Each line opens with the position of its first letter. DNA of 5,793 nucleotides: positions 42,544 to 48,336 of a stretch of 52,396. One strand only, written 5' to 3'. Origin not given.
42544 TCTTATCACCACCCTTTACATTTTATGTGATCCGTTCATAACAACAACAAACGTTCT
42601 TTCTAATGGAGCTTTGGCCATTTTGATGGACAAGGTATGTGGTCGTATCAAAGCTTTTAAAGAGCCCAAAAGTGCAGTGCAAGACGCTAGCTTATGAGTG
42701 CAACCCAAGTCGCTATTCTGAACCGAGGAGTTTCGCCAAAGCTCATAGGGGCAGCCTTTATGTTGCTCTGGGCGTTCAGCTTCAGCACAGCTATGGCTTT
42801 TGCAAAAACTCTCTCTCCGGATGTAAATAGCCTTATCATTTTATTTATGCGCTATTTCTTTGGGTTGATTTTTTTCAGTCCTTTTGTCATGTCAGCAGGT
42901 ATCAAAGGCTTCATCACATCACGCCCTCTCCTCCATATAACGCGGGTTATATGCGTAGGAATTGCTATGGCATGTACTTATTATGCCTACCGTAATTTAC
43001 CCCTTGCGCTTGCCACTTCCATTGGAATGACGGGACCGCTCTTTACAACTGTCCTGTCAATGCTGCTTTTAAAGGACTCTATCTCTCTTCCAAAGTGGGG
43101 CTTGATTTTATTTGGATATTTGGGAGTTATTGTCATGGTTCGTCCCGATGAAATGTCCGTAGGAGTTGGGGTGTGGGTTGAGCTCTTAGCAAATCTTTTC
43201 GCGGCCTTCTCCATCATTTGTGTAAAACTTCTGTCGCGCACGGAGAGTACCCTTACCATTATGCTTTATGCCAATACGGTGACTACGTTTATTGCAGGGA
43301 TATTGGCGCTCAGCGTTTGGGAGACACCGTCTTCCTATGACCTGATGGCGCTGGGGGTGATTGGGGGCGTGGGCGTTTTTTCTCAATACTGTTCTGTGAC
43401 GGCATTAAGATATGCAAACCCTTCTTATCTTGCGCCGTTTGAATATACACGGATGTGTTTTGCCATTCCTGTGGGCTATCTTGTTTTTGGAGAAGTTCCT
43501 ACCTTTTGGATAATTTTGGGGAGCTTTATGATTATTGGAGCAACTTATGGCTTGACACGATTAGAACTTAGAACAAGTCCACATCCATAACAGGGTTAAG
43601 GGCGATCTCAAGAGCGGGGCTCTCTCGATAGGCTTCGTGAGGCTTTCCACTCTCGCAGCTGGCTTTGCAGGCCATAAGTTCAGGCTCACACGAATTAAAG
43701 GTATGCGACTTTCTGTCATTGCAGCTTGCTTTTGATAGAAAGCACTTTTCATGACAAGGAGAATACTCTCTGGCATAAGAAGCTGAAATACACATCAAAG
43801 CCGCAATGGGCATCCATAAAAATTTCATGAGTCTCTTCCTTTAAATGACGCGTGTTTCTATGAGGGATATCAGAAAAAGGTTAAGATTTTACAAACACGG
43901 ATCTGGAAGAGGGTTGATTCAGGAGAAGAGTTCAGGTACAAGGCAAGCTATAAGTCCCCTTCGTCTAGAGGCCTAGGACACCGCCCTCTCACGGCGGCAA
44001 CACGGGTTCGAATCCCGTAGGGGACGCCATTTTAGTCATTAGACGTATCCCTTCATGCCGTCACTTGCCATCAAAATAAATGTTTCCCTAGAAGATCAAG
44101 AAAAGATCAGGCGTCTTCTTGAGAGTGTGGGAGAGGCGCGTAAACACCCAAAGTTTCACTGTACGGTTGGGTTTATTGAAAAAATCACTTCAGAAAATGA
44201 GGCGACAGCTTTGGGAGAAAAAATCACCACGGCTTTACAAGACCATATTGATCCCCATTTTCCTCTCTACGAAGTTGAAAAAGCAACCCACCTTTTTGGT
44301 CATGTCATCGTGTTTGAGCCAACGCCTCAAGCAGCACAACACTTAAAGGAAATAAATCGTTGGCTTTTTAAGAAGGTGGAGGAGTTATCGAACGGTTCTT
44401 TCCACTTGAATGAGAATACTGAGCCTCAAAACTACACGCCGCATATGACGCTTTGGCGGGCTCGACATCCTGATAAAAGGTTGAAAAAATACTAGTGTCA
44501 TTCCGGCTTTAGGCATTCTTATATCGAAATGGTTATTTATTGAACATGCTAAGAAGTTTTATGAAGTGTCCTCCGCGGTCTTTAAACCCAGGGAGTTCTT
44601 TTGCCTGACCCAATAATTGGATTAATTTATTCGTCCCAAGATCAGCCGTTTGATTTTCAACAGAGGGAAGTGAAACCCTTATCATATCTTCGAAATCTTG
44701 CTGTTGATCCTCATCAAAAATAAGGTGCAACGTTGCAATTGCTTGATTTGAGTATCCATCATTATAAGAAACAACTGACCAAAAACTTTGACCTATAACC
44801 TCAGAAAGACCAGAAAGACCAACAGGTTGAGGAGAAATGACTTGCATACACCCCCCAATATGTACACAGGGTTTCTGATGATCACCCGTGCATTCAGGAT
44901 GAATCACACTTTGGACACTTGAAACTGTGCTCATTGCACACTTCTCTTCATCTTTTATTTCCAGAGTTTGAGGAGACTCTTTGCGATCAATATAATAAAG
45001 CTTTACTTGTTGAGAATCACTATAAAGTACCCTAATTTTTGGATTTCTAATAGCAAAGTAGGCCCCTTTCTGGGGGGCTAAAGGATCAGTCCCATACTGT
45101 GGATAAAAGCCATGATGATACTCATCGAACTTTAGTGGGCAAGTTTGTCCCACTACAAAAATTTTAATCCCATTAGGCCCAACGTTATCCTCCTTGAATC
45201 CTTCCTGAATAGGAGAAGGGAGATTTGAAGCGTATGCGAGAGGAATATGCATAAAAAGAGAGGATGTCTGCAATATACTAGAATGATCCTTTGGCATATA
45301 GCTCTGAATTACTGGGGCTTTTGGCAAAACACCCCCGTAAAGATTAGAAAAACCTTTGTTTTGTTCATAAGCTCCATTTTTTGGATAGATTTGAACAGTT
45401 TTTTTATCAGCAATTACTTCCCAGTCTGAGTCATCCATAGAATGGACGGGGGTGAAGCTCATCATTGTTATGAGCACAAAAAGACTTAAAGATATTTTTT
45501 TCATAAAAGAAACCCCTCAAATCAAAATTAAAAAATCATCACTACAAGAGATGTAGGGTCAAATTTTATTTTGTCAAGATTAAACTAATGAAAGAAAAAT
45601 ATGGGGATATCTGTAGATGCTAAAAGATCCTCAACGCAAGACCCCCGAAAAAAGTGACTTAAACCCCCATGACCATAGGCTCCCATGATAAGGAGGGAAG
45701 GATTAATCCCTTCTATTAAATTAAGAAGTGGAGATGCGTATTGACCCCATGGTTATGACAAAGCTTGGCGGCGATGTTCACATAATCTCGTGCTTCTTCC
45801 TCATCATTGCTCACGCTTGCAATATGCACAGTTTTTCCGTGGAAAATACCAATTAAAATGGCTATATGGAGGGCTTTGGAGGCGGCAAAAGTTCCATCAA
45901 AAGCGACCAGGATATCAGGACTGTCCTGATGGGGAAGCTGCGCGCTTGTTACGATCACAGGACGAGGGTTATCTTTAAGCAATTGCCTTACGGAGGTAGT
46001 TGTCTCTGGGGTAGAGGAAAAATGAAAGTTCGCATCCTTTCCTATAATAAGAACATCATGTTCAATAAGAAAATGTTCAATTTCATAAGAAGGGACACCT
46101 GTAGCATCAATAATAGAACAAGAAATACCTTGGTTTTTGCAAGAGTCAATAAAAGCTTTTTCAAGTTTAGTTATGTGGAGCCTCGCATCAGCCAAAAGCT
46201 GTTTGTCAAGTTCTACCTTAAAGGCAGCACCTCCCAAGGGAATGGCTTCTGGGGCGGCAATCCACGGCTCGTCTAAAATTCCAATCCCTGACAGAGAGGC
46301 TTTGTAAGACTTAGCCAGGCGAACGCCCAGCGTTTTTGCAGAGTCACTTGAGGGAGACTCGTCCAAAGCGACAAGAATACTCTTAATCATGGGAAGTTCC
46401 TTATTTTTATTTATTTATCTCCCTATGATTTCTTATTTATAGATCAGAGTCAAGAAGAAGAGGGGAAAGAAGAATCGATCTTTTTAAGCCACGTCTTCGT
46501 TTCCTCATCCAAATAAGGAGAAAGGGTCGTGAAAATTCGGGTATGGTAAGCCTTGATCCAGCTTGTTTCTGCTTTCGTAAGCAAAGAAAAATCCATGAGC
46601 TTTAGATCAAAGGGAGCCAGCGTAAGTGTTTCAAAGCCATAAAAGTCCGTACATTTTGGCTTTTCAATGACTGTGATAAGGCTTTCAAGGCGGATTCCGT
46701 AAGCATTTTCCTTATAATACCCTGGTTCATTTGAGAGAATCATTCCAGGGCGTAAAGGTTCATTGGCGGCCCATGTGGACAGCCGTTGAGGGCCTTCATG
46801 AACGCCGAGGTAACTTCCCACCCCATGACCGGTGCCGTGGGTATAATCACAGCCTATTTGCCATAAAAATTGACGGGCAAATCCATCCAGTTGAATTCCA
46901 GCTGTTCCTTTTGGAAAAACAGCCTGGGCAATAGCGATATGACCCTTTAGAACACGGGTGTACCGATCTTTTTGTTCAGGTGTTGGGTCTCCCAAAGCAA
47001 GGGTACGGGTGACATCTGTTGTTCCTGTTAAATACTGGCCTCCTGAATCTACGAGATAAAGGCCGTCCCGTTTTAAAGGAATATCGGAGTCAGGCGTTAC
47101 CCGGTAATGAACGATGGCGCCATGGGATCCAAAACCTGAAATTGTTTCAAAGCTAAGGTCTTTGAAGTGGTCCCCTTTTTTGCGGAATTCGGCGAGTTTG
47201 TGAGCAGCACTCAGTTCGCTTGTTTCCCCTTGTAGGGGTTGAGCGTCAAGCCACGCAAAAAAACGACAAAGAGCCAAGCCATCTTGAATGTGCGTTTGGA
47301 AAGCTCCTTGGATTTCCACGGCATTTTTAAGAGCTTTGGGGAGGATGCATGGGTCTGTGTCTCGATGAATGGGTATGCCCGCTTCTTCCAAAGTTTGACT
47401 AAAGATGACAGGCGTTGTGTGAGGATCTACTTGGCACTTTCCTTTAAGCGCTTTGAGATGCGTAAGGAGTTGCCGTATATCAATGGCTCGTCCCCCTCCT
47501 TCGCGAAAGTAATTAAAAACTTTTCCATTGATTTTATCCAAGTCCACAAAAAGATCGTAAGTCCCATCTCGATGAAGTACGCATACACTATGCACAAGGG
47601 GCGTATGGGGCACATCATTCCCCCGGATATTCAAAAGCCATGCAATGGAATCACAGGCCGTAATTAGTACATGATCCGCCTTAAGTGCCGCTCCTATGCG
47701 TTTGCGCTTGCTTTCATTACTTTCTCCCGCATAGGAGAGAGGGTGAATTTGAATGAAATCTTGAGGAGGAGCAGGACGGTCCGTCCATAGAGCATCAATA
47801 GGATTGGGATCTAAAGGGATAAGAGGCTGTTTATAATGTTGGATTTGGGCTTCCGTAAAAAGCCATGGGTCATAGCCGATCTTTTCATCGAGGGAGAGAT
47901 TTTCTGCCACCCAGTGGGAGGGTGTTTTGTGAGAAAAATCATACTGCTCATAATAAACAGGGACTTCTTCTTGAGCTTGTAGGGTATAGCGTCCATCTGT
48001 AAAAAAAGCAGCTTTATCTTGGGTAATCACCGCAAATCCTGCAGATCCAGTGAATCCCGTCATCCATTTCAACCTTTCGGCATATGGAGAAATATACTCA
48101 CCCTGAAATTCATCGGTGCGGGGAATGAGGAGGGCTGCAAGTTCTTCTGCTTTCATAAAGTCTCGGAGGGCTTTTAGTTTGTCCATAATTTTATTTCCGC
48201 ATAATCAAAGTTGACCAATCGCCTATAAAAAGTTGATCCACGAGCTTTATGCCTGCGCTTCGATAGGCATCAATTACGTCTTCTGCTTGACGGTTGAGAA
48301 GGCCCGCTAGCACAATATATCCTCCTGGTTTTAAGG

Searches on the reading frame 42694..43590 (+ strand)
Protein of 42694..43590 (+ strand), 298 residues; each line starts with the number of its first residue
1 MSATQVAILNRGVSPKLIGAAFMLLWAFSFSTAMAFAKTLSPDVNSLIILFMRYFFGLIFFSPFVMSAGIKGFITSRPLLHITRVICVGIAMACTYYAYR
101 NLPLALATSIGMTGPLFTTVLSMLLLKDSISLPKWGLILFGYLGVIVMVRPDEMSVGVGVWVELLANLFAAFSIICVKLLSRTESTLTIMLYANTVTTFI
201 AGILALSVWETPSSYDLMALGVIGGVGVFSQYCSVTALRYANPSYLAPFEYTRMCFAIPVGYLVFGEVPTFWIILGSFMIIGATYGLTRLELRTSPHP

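Call 69: search_protein_families(library=pfam, proteins=[window:42694-43590:+], max_evalue=0.001)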
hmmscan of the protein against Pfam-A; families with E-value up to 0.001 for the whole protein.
window:42694-43590:+ (298 aa): 1 family
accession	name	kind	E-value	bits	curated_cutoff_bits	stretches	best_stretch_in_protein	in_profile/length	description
PF00892.27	EamA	-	1.3e-27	97.1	28.2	2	18-149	2-134/135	EamA-like transporter family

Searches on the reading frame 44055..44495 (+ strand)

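Call 69: search_protein_families(library=pfam, proteins=[window:44055-44495:+], max_evalue=0.001)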
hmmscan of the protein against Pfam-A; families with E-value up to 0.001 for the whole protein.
window:44055-44495:+ (146 aa): 1 family
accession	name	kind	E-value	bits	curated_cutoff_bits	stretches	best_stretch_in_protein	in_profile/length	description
PF13563.12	2_5_RNA_ligase2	-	0.00091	19.7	27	0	52-139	42-119/152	2'-5' RNA ligase superfamily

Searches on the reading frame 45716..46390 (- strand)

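Call 69: search_protein_families(library=pfam, proteins=[window:45716-46390:-], max_evalue=0.001)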
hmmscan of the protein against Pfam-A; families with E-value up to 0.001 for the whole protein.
window:45716-46390:- (224 aa): 1 family
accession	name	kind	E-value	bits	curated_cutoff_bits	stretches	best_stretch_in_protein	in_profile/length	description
PF00582.32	Usp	-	1e-06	29.8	24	0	1-67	1-67/141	Universal stress protein family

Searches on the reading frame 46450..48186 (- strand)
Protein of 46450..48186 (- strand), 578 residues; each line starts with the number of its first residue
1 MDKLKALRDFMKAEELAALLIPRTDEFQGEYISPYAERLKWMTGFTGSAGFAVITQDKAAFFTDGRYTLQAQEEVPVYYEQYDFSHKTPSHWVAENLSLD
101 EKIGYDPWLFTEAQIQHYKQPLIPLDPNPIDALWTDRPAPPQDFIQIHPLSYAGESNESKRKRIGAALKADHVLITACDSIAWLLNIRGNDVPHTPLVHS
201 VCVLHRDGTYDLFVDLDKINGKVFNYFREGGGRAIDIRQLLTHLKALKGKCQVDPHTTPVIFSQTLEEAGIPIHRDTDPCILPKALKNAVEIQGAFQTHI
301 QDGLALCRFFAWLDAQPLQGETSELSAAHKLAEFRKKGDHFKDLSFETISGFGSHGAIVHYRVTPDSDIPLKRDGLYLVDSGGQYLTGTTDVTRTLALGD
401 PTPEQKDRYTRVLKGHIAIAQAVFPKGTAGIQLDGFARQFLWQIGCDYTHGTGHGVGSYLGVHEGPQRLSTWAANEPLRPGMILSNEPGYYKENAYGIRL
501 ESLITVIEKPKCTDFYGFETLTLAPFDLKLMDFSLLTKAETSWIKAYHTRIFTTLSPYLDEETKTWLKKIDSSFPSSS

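Call 69: search_protein_families(library=pfam, proteins=[window:46450-48186:-], max_evalue=0.001)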
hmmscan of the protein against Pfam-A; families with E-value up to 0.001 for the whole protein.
window:46450-48186:- (578 aa): 4 families
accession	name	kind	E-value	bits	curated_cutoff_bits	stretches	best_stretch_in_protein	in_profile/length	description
PF00557.29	Peptidase_M24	-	4.1e-47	161.1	23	1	303-506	11-206/208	Metallopeptidase family M24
PF16189.11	Creatinase_N_2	-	2.9e-36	125.4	29.7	1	136-291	1-161/161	Creatinase/Prolidase N-terminal domain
PF16188.10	Peptidase_M24_C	-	1.8e-21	76.3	28.9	1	515-569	2-58/63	C-terminal region of peptidase_M24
PF01321.24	Creatinase_N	-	1.2e-16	61.8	22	1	4-122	2-110/128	Creatinase/Prolidase N-terminal domain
